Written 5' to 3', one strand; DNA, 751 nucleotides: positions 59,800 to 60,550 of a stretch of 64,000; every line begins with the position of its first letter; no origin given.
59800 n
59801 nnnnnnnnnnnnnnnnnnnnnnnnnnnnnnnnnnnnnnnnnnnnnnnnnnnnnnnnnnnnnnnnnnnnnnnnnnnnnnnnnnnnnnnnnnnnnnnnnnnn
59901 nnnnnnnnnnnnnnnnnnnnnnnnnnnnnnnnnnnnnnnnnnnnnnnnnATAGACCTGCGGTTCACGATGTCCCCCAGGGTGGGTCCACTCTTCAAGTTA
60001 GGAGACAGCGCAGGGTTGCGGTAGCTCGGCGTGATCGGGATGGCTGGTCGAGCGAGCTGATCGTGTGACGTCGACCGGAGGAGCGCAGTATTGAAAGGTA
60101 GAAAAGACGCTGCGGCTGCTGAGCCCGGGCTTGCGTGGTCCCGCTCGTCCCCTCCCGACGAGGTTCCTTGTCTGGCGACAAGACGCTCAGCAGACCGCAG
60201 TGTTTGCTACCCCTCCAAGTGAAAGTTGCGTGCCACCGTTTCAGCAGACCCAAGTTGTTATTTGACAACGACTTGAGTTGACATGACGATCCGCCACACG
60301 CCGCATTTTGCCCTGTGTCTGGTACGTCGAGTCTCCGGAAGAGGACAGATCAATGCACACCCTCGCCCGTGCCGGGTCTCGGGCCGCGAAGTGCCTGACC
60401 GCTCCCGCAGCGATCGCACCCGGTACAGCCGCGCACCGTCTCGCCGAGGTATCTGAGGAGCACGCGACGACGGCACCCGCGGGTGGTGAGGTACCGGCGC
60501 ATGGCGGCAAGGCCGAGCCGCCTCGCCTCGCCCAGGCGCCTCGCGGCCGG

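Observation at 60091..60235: Sigma54-type promoter followed by a three-way-junction RNA and U-tract upstream of nfeD-floA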

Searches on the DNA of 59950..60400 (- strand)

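Call 4: search_rna_families(source=window, start=59950, end=60400, threshold=evalue, max_evalue=10, show_alignments=3)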
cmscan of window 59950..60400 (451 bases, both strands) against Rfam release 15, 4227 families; matches with E-value up to 10: 1.
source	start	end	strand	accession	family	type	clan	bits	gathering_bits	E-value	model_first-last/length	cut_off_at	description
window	60269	60305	+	RF00294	snoTBR17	Gene; snRNA; snoRNA; CD-box;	-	11.7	40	3.7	1-119/119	no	Small nucleolar RNA TBR17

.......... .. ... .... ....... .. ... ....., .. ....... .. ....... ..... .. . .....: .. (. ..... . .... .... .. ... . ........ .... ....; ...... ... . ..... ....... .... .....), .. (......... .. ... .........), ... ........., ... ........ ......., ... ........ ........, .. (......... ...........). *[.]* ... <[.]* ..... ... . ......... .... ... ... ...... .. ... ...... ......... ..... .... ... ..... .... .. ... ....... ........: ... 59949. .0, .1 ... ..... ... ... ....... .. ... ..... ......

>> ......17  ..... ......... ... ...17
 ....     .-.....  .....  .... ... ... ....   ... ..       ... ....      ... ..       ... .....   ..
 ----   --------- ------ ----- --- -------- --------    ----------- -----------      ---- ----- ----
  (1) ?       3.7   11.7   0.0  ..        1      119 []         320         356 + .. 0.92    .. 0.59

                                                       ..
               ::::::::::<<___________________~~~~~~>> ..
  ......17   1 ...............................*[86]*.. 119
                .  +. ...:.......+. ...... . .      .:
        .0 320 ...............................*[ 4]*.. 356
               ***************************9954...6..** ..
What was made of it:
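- On Any Rfam 15 family: At E <= 10 on 59950-60400 the only hit was a chance snoTBR17 match on the other strand (call 4).
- On tRNA / tRNA-like (including YrlA-type Y RNA): Rfam gave no hit (call 4).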

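Call 17: build_rna_model(alignment_id=A2, structure=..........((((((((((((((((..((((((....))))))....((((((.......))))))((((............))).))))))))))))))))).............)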
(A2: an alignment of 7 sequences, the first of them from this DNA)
Model R1 built from alignment A2 (7 sequences, 117 columns); structure: as given.
model positions 114; base pairs 32; branch points 2; effective number of sequences 0.93; information 0.591 bits per position. Calibrated on 0.2 Mb of random sequence (short: E-values are rough).
structure used (alignment columns):
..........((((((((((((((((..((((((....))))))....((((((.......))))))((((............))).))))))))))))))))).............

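Call 18: search_with_rna_model(model_id=R1, sources=[window, L001, L002, L003, L004, L005, L006, L007, L008, L009, L010, L011, L012, L013, L014, L015, L016, L017, L018, L019, L020, L021, L022, L023, L024, L025, L026, L027, L028, L029, L030, L031, L032, L033, L034, L035, L036, L037, L038, L039, L040, L041, L042, L043, L044, L045, L046, L047, L048, L049, L050, L051, L052, L053, L054, L055, L056, L057, L058, L059, L060, L061, L062, L063, L064, L065, L066, L067, L068, L069, L070, L071, L072, L073, L074, L075, L076, L077, L078, L079, L080], max_evalue=10, make_alignment=true)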
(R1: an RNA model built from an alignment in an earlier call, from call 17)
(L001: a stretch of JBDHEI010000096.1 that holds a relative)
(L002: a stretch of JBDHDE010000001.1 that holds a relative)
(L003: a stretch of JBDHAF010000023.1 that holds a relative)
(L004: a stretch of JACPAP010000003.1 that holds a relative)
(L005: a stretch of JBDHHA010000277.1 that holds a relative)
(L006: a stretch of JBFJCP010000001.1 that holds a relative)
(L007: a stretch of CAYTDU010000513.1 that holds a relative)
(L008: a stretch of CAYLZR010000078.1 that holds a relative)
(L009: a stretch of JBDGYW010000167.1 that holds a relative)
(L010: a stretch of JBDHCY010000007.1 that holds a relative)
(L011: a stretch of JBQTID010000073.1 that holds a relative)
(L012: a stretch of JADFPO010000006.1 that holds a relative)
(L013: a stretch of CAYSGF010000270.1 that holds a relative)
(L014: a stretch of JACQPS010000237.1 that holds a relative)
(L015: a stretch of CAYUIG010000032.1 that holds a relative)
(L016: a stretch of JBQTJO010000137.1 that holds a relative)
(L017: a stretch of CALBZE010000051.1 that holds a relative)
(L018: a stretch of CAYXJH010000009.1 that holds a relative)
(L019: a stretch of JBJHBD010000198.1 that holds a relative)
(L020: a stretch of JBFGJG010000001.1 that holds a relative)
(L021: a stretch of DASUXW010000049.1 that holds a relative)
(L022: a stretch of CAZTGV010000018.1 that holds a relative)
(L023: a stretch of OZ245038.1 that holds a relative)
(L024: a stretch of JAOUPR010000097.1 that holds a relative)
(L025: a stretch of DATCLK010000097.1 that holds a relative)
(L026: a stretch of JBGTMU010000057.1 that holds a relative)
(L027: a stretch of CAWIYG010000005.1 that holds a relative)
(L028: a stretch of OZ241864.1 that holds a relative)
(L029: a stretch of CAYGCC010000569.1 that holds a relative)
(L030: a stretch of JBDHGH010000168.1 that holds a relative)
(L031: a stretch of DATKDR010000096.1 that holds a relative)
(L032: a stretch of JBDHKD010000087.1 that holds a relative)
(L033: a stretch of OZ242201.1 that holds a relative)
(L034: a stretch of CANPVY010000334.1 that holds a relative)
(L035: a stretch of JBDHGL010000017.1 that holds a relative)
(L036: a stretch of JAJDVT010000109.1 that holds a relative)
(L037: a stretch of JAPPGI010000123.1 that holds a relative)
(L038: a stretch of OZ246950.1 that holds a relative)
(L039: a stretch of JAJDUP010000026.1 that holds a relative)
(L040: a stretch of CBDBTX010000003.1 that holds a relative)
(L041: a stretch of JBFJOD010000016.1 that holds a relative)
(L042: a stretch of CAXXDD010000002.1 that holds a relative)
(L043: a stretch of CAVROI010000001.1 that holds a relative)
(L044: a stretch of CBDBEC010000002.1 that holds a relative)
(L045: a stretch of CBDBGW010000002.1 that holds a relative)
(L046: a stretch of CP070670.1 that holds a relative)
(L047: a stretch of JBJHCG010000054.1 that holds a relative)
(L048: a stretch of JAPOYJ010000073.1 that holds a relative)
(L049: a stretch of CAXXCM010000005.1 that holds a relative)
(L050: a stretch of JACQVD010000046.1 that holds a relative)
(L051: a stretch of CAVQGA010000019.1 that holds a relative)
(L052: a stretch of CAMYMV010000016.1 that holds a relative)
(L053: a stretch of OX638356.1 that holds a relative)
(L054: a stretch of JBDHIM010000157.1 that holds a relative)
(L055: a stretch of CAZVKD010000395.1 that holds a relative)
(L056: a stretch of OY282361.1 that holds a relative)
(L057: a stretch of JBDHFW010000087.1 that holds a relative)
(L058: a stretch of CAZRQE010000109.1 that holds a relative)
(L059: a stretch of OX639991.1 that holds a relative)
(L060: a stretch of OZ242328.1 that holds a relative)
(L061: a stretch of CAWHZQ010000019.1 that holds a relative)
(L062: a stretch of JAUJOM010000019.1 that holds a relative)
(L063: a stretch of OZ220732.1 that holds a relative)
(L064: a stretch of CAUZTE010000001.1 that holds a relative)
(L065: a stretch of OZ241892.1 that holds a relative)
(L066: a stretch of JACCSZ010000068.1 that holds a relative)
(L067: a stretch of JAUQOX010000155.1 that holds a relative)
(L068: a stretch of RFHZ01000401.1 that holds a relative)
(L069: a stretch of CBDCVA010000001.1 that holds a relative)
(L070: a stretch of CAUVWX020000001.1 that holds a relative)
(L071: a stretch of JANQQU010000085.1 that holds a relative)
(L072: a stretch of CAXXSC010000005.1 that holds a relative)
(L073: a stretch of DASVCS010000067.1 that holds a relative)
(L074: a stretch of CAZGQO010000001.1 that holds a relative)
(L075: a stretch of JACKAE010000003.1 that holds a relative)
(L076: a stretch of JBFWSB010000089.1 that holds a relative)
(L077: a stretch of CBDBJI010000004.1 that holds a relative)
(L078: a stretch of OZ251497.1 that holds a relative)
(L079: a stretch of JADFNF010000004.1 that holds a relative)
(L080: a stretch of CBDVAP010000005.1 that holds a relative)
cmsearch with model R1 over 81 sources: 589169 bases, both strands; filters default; matches with E-value up to 10: 27.
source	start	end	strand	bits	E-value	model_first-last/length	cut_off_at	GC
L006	2652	2767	+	127.6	1.1e-38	1-114/114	no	0.59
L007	2583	2696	+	127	1.8e-38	1-114/114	no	0.61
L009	2651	2764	+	126.8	2e-38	1-114/114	no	0.61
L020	2632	2746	+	124.5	1.1e-37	1-114/114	no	0.61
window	60097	60210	-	121.7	9.5e-37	1-114/114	no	0.64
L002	2732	2846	+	121.6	1e-36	1-114/114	no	0.65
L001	810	923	+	118.1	1.4e-35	1-114/114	no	0.67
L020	2629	2743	-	40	7.6e-10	1-114/114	no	0.63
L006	2649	2764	-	35.7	1.9e-08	1-114/114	no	0.59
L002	2729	2843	-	35.7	2e-08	1-114/114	no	0.64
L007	2580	2693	-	35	3.5e-08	1-114/114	no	0.6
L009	2648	2761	-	33.9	8e-08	1-114/114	no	0.61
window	60100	60213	+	29.7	1.8e-06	1-114/114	no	0.65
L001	807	920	-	26.3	2.4e-05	1-114/114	no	0.68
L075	4318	4368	-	15.9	0.065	1-114/114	no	0.49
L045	1010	1069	+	15.1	0.12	1-114/114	no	0.75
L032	975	1077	+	13.6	0.36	1-114/114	no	0.73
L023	3158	3260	+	12.9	0.62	1-114/114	no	0.66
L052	2813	2924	-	12.4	0.94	1-114/114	no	0.69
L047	631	686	-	12.3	0.97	1-114/114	no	0.75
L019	2272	2329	-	11.3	2.2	1-114/114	no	0.6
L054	2645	2725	-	10.9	3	29-85/114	no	0.74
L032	5582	5640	+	10.4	4.3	24-88/114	no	0.83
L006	4733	4816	+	10.2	5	14-98/114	no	0.74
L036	2762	2828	-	9.8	7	1-114/114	no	0.61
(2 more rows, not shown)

Alignment A3: 27 matches aligned to the model, 208 columns, each read 5' to 3' on its own strand. Consensus structure (alignment columns), stored with it:
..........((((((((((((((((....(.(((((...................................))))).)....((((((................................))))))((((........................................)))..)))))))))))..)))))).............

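Call 20: search_with_rna_model(model_id=R1, sources=[L081, L082, L083, L084, L085, L086, L087, L088, L089, L090, L091, L092, L093, L094, L095, L096, L097, L098, L099, L100, L101, L102, L103, L104, L105, L106], max_evalue=0.01, make_alignment=false)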
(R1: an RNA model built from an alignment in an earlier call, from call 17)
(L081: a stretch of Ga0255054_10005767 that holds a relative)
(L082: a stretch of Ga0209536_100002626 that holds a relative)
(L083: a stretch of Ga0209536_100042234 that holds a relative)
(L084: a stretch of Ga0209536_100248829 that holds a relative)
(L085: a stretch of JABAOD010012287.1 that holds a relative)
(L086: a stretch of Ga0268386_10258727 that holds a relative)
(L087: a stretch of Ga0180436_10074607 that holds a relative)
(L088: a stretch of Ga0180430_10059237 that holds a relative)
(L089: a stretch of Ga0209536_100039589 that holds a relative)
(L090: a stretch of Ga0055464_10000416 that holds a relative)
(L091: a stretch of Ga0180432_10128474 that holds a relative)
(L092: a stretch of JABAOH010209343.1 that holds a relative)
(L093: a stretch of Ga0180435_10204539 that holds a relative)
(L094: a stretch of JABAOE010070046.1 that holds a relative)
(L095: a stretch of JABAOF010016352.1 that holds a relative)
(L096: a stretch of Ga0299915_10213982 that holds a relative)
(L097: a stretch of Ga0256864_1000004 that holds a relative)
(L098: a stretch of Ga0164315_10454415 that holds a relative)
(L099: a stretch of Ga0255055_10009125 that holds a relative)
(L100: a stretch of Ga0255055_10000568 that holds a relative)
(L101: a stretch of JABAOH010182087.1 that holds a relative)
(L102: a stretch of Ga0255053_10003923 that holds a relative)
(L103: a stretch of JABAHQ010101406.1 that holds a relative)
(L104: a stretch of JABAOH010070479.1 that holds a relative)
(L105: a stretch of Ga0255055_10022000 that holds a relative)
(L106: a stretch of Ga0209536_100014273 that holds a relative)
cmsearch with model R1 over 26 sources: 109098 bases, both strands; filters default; matches with E-value up to 0.01: 47.
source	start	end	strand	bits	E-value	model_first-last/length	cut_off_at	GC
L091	733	846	-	127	3.3e-39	1-114/114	no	0.61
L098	537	650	-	125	1.4e-38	1-114/114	no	0.6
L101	2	116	-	122.2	1.2e-37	1-114/114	no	0.63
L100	5696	5810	+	118.6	1.9e-36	1-114/114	no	0.57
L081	2283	2397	-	118.2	2.6e-36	1-114/114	no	0.66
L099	1742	1856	-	118.2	2.6e-36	1-114/114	no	0.66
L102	3428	3542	-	118.2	2.6e-36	1-114/114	no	0.66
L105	1696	1810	-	114.7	3.6e-35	1-114/114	no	0.6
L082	464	578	+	111.4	4.5e-34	1-114/114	no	0.55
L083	1776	1890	+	110.4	9e-34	1-114/114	no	0.61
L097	3597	3713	+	110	1.2e-33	1-114/114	no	0.64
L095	3569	3682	-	109.7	1.6e-33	1-114/114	no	0.66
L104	2292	2405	-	109.7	1.6e-33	1-114/114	no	0.66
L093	1534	1627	+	103.4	1.9e-31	1-94/114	3'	0.61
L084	270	384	-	103.1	2.3e-31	1-114/114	no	0.67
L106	2698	2813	-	102.8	2.9e-31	1-114/114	no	0.62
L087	2155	2269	+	102.6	3.4e-31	1-114/114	no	0.63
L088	1875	1989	-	102.6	3.4e-31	1-114/114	no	0.63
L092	232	346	+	101.4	8.4e-31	1-114/114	no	0.65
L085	1855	1970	-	94.1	2.1e-28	1-114/114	no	0.67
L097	3853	3968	+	92.9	5.6e-28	1-114/114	no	0.65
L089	2762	2875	-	91.5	1.5e-27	1-114/114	no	0.7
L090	3549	3662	+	90.6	3e-27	1-114/114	no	0.7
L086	1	98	-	86.6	6.6e-26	1-95/114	3'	0.66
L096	1231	1339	+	82.7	1.2e-24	1-114/114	no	0.69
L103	386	476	+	78.9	2.2e-23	11-102/114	no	0.69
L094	1274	1369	+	51.2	2.8e-14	23-89/114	no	0.66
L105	1699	1813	+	37.8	7.4e-10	1-114/114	no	0.58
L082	461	575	-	36.1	2.7e-09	1-114/114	no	0.57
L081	2286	2400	+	36.1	2.8e-09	1-114/114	no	0.66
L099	1745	1859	+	36.1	2.8e-09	1-114/114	no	0.66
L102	3431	3545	+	36.1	2.8e-09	1-114/114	no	0.66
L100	5693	5807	-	36.1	2.8e-09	1-114/114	no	0.59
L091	736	849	+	35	6.4e-09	1-114/114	no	0.6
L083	1773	1887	-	34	1.3e-08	1-114/114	no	0.59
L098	540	653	+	33.3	2.3e-08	1-114/114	no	0.59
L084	273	387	+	31.7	7.8e-08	1-114/114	no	0.66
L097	3594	3710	-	30.7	1.6e-07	1-114/114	no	0.62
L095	3572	3685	+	29.9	3.1e-07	1-114/114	no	0.66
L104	2295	2408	+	29.9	3.1e-07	1-114/114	no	0.66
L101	5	119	+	29.6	3.8e-07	1-114/114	no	0.64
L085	1858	1973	+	25.9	6.4e-06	1-114/114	no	0.68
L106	2701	2816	+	25.4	9.3e-06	1-114/114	no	0.61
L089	2765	2878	+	24.6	1.6e-05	1-114/114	no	0.69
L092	229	343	-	20.6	0.00034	1-114/114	no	0.66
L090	3546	3659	-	20.3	0.00043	1-114/114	no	0.7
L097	3850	3965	-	18.9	0.0012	1-114/114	no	0.67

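Call 23: search_with_rna_model(model_id=R1, sources=[window, L001, L002, L006, L007, L009, L020, L081, L082, L083, L084, L085, L086, L087, L089, L090, L092, L093, L094, L095, L096, L097, L098, L100, L101, L103, L105, L106], max_evalue=1e-12, make_alignment=true)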
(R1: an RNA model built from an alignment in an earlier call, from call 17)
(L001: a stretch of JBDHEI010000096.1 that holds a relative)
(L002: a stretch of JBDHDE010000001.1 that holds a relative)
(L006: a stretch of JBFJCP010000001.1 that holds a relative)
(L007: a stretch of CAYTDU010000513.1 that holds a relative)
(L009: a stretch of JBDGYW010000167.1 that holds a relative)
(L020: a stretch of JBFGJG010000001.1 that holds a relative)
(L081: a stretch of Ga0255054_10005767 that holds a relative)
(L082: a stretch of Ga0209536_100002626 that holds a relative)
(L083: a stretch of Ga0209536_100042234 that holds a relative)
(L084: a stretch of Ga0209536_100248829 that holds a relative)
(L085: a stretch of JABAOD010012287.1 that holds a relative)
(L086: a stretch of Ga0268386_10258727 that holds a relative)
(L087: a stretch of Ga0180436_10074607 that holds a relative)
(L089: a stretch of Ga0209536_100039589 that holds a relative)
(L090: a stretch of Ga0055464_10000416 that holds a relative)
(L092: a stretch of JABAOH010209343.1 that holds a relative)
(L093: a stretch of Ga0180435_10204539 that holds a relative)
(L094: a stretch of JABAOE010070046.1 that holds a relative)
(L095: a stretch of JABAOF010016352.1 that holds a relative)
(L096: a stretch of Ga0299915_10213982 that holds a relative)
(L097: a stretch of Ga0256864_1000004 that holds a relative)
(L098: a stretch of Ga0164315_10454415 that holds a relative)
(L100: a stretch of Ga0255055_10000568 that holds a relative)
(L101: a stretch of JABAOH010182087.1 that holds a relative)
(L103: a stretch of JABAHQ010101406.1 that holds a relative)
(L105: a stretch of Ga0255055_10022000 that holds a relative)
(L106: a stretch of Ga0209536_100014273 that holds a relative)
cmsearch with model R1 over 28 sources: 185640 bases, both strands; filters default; matches with E-value up to 1e-12: 29.
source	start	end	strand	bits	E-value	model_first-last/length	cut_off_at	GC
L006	2652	2767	+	127.6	3.4e-39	1-114/114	no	0.59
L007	2583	2696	+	127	5.6e-39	1-114/114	no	0.61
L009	2651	2764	+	126.8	6.2e-39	1-114/114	no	0.61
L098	537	650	-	125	2.4e-38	1-114/114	no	0.6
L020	2632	2746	+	124.5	3.6e-38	1-114/114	no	0.61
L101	2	116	-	122.2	2.1e-37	1-114/114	no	0.63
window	60097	60210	-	121.7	3e-37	1-114/114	no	0.64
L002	2732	2846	+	121.6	3.2e-37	1-114/114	no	0.65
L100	5696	5810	+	118.6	3.2e-36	1-114/114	no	0.57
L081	2283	2397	-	118.2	4.4e-36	1-114/114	no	0.66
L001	810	923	+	118.1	4.5e-36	1-114/114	no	0.67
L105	1696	1810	-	114.7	6.2e-35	1-114/114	no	0.6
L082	464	578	+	111.4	7.6e-34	1-114/114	no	0.55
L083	1776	1890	+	110.4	1.5e-33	1-114/114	no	0.61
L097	3597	3713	+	110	2.1e-33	1-114/114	no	0.64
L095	3569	3682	-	109.7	2.7e-33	1-114/114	no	0.66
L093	1534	1627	+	103.4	3.2e-31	1-94/114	3'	0.61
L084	270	384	-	103.1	3.9e-31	1-114/114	no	0.67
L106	2698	2813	-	102.8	4.9e-31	1-114/114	no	0.62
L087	2155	2269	+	102.6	5.9e-31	1-114/114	no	0.63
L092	232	346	+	101.4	1.4e-30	1-114/114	no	0.65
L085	1855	1970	-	94.1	3.6e-28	1-114/114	no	0.67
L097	3853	3968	+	92.9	9.5e-28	1-114/114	no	0.65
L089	2762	2875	-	91.5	2.6e-27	1-114/114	no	0.7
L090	3549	3662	+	90.6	5.1e-27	1-114/114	no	0.7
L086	1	98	-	86.6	1.1e-25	1-95/114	3'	0.66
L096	1231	1339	+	82.7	2.1e-24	1-114/114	no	0.69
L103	386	476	+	78.9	3.8e-23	11-102/114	no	0.69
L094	1274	1369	+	51.2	4.8e-14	23-89/114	no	0.66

Alignment A4: 29 matches aligned to the model, 153 columns, each read 5' to 3' on its own strand. Consensus structure (alignment columns), stored with it:
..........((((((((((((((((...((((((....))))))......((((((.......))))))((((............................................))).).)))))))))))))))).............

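Call 64: build_rna_model(alignment_id=A4)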
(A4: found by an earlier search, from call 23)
Model R2 built from alignment A4 (29 sequences, 153 columns); structure: stored with the alignment.
model positions 114; base pairs 32; branch points 2; effective number of sequences 1.26; information 0.59 bits per position. Calibrated on 0.2 Mb of random sequence (short: E-values are rough).
structure used (alignment columns):
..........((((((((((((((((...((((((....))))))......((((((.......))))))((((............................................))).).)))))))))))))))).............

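Call 65: search_with_rna_model(model_id=R2, sources=[window, L003, L004, L005, L008, L010, L011, L012, L013, L014, L015, L016, L017, L018, L019, L021, L022, L023, L024, L025, L026, L027, L028, L029, L030, L031, L032, L033, L034, L035, L036, L037, L038, L039, L040, L041, L042, L043, L044, L045, L046, L047, L048, L049, L050, L051, L052, L053, L054, L055, L056, L057, L058, L059, L060, L061, L062, L063, L064, L065, L066, L067, L068, L069, L070, L071, L072, L073, L074, L075, L076, L077, L078, L079, L080], max_evalue=1)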
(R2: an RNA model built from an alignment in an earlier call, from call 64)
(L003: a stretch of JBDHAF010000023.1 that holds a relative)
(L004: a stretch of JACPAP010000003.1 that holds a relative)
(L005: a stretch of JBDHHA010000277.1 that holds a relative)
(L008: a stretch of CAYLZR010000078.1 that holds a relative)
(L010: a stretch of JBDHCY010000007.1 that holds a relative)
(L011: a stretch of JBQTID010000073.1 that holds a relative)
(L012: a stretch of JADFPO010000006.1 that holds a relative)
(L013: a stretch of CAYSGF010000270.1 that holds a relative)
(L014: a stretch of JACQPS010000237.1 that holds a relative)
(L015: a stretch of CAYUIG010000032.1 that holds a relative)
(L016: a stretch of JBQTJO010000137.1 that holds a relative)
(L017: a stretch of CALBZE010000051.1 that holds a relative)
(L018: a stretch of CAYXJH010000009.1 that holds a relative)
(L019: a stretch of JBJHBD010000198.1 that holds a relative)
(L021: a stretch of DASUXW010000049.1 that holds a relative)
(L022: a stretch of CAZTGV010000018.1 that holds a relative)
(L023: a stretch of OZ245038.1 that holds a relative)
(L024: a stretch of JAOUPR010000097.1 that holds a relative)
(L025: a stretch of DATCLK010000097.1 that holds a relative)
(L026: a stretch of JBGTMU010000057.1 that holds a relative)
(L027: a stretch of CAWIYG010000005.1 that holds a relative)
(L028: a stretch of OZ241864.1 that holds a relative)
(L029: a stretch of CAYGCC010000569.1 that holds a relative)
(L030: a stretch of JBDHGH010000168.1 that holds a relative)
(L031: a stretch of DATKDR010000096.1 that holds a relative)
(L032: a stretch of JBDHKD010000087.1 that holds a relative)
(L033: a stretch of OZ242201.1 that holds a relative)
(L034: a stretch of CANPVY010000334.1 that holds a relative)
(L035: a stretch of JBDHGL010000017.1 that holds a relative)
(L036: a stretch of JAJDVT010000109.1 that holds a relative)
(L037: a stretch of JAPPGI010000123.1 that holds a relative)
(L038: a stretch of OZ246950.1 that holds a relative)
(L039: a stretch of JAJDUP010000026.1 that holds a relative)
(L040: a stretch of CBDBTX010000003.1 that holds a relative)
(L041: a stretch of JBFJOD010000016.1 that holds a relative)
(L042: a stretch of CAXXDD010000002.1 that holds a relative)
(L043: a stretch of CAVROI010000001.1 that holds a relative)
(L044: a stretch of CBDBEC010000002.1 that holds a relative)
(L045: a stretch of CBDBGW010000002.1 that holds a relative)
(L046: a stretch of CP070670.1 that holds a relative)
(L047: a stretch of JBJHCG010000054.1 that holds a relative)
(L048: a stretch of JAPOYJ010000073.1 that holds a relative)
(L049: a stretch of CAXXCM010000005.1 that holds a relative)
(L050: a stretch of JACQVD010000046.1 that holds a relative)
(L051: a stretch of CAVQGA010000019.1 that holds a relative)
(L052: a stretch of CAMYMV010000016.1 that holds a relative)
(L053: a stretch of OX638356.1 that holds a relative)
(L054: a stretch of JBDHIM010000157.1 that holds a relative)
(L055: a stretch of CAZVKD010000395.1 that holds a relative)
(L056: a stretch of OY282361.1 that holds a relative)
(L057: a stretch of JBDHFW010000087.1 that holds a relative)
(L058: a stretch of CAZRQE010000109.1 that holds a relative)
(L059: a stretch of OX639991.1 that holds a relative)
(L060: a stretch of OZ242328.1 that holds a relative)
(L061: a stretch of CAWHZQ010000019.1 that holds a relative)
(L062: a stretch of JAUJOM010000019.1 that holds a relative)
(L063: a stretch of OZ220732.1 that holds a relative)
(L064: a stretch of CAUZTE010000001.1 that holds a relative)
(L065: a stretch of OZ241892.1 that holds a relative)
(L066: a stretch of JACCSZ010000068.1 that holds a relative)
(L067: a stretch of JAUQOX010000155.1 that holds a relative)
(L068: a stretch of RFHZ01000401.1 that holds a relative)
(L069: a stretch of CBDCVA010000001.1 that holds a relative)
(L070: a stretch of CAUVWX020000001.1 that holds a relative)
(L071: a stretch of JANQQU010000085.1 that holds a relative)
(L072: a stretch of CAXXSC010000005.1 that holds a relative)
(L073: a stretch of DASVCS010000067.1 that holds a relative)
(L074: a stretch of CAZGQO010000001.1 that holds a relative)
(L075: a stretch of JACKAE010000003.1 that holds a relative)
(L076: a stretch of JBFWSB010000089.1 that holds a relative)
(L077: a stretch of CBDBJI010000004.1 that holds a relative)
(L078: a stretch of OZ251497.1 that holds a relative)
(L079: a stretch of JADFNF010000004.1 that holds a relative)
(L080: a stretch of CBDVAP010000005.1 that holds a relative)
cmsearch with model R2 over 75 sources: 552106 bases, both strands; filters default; matches with E-value up to 1: 5.
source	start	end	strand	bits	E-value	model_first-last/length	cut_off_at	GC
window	60097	60210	-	114.7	4.4e-29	1-114/114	no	0.64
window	60100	60213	+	25.3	0.00059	1-114/114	no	0.65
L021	165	219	+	18.8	0.04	1-114/114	no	0.67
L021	162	216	-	17.2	0.11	1-114/114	no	0.69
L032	975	1077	+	15.3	0.37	1-114/114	no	0.73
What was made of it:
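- It is single-copy in the window (calls 18, 65).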
